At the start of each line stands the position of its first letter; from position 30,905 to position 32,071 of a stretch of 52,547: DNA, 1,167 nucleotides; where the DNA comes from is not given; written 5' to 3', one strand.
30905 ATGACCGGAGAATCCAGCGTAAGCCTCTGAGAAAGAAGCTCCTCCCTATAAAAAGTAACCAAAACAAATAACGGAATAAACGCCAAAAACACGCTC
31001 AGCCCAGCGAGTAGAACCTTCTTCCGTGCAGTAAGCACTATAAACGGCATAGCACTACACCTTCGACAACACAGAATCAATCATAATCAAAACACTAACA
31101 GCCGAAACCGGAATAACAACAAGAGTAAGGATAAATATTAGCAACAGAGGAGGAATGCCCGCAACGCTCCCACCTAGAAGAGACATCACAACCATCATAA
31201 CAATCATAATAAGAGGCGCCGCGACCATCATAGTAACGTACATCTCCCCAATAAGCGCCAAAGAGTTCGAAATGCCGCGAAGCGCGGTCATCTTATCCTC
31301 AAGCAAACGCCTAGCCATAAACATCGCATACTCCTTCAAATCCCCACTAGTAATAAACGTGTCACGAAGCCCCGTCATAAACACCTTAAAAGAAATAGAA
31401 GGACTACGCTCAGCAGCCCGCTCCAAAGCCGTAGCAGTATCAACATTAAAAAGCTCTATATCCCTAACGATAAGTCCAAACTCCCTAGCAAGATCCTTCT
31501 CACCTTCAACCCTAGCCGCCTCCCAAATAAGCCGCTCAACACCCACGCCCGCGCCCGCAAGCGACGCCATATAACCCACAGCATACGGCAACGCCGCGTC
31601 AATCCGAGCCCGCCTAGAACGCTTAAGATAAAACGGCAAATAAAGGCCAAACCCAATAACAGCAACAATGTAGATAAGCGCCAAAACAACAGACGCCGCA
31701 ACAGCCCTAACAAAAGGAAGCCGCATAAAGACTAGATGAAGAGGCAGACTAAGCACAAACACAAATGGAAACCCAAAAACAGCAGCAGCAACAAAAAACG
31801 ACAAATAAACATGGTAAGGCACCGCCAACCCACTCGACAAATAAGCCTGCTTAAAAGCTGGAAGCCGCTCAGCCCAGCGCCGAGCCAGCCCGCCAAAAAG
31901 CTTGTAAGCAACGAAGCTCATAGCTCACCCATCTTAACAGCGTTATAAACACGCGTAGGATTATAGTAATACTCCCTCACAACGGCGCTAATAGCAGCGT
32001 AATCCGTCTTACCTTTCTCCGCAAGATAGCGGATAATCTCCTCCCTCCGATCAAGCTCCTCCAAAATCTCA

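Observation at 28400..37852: Extreme orientation-independent A+C vs G+T strand asymmetry that flips polarity inside the pilin gene (about 35.45-35.52 kb)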

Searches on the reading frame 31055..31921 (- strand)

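Call 5: search_protein_families(library=pfam, proteins=[window:31055-31921:-], max_evalue=0.01)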
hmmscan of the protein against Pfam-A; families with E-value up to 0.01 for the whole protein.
window:31055-31921:- (288 aa): 1 family
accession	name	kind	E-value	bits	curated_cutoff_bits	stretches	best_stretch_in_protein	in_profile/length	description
PF00482.28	T2SSF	-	5.2e-10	39.8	25.2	1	117-242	4-124/125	Type II secretion system (T2SS), protein F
